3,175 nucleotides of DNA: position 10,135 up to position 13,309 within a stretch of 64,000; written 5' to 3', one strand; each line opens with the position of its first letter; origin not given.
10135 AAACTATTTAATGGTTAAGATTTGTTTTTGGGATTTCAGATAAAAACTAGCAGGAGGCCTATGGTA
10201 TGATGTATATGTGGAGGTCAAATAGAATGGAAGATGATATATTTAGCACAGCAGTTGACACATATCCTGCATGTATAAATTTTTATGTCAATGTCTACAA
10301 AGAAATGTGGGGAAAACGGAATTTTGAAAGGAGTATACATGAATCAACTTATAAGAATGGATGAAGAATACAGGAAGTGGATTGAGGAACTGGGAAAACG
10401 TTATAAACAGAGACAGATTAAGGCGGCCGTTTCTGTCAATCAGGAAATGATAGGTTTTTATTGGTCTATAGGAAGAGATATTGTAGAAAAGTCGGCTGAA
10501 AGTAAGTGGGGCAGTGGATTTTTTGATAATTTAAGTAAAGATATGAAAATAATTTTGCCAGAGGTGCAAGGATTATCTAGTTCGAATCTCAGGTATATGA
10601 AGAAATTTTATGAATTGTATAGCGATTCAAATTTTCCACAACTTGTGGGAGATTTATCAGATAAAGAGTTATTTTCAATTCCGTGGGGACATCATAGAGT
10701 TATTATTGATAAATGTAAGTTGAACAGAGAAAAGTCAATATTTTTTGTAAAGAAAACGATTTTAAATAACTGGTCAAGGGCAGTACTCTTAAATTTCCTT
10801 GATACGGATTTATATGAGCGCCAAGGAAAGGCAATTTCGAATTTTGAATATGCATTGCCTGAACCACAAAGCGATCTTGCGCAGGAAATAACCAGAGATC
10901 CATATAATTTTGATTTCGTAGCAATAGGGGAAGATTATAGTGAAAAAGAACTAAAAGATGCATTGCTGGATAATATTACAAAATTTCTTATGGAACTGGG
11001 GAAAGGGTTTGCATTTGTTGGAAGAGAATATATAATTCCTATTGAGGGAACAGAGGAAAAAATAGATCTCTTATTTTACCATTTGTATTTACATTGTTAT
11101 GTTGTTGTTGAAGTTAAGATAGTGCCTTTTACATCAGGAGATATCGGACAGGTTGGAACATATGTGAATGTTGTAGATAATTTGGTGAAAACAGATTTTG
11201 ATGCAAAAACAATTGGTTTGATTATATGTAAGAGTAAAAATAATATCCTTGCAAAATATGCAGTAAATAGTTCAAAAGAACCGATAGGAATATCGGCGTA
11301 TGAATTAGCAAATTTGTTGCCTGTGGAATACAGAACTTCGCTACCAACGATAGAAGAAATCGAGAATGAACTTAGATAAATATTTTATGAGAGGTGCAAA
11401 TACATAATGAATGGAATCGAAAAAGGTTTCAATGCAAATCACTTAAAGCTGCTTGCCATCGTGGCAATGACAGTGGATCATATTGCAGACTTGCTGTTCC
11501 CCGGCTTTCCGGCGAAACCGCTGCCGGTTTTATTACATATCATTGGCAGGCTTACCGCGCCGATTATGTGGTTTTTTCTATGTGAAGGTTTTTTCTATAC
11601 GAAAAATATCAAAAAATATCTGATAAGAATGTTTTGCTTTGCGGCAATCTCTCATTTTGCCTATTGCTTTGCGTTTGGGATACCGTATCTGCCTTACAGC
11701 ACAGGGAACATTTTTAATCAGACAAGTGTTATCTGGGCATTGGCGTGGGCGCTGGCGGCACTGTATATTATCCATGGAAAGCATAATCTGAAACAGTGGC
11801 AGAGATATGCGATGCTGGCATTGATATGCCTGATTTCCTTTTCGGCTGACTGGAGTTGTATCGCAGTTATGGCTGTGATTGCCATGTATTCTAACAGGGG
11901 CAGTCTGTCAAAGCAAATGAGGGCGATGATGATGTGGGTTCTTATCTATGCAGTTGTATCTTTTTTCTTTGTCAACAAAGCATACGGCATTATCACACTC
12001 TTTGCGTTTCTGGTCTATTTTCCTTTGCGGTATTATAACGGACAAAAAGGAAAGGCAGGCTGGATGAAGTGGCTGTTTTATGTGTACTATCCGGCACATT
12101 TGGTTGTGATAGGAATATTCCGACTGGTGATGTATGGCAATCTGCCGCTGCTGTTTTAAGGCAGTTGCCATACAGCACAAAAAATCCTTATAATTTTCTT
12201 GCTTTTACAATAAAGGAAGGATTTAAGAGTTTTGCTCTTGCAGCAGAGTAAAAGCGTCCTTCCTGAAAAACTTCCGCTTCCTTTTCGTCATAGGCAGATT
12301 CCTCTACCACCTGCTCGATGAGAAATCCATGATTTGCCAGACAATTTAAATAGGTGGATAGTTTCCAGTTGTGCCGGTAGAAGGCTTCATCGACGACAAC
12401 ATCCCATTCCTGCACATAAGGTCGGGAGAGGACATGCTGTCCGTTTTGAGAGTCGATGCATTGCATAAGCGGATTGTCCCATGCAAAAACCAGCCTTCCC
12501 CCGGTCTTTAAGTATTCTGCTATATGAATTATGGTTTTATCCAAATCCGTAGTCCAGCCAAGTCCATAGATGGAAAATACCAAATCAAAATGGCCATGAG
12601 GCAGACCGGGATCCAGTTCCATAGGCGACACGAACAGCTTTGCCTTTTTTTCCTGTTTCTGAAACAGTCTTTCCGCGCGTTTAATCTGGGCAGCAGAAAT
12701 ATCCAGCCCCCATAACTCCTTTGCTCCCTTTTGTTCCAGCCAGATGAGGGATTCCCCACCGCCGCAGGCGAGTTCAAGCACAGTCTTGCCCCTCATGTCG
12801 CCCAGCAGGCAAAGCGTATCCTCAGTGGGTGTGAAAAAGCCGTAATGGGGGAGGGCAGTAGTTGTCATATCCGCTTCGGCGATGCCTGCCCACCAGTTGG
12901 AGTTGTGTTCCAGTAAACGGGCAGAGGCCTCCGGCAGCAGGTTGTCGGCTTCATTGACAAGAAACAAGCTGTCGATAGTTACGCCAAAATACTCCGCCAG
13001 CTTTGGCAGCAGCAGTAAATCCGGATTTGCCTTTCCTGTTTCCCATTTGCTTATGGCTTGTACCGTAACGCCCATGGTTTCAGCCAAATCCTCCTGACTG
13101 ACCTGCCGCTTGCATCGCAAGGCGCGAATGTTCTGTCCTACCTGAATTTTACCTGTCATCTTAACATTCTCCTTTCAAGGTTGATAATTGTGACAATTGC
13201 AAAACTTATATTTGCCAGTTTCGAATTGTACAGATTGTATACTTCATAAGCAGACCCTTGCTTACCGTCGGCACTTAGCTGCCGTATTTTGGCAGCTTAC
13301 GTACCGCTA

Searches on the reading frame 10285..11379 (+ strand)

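Call 34: search_protein_families(library=pfam, proteins=[window:10285-11379:+], max_evalue=0.00001)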
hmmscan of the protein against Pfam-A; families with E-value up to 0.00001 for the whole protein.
window:10285-11379:+ (364 aa): 2 families
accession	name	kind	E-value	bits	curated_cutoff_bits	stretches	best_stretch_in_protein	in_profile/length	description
PF06250.17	YhcG_C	-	8.2e-57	191.9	32.5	1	200-354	1-157/157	YhcG PDDEXK nuclease domain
PF17761.7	DUF1016_N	-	1.3e-35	122.9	32.8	1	37-179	3-137/137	DUF1016 N-terminal domain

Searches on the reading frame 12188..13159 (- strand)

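Call 10: search_protein_families(library=pfam, proteins=[window:12188-13159:-])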
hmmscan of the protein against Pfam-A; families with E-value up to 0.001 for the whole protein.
window:12188-13159:- (323 aa): 12 families
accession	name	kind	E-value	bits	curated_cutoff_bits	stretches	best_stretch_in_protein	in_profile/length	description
PF01381.28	HTH_3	-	8.3e-17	61.4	23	1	11-64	1-54/55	Helix-turn-helix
PF08241.18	Methyltransf_11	-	6.7e-15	55.9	21.2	1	128-225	1-95/95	Methyltransferase domain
PF13489.12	Methyltransf_23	-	9.8e-15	55.1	27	1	122-281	21-161/164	Methyltransferase domain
PF13649.12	Methyltransf_25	-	1.2e-14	55.1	27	1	127-221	1-97/97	Methyltransferase domain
PF08242.18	Methyltransf_12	-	7.9e-13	49.4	30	1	128-223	1-98/98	Methyltransferase domain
PF12844.13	HTH_19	-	1.9e-10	40.9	30.2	1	8-67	1-60/64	Helix-turn-helix domain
PF13847.12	Methyltransf_31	-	2.1e-10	40.9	27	1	123-226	3-110/145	Methyltransferase domain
PF13560.12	HTH_31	-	2.6e-08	34.5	27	1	7-62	2-58/64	Helix-turn-helix domain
PF01209.24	Ubie_methyltran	-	1e-06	28.7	20.1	1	118-224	42-150/233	ubiE/COQ5 methyltransferase family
PF13443.12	HTH_26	-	9.7e-06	26.2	22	1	10-65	1-57/63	Cro/C1-type HTH DNA-binding domain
PF15731.11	MqsA_antitoxin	-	0.00019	22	30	0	5-51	68-114/131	Antitoxin component of bacterial toxin-antitoxin system, MqsA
PF03291.22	mRNA_G-N7_MeTrfase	-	0.00081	19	26.6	0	126-173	64-114/315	mRNA (guanine-N(7))-methyltransferase domain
